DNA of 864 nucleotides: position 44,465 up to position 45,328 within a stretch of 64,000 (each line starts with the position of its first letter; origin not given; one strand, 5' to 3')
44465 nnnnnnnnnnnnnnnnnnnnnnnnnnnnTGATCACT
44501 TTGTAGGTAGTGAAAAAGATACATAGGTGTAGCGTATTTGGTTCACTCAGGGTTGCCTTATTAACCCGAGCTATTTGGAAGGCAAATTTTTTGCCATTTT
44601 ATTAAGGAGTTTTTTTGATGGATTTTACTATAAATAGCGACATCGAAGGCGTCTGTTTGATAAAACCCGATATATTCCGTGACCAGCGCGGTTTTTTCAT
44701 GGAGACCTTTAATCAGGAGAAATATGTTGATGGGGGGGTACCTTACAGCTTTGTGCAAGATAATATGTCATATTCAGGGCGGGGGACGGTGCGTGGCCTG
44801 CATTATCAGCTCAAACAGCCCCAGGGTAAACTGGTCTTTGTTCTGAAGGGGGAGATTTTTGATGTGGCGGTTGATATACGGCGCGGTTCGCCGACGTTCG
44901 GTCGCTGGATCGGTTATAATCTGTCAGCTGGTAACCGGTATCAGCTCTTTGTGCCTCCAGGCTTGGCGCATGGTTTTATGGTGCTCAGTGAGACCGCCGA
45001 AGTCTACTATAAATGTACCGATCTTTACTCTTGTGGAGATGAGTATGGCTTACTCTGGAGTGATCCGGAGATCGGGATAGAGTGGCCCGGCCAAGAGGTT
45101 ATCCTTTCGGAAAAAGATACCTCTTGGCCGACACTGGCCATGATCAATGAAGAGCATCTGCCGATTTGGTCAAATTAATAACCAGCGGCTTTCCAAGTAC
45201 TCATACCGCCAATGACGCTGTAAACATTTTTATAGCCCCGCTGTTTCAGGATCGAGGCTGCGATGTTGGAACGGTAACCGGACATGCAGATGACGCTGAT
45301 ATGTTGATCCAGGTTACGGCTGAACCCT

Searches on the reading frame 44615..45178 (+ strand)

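Call 97: search_protein_families(library=pfam, proteins=[window:44615-45178:+], max_evalue=0.00001)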
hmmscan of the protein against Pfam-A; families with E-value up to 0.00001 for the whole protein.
window:44615-45178:+ (187 aa): 1 family
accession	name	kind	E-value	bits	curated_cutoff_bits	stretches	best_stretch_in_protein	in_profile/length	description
PF00908.23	dTDP_sugar_isom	-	5e-69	231.7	27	1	9-175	3-167/168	dTDP-4-dehydrorhamnose 3,5-epimerase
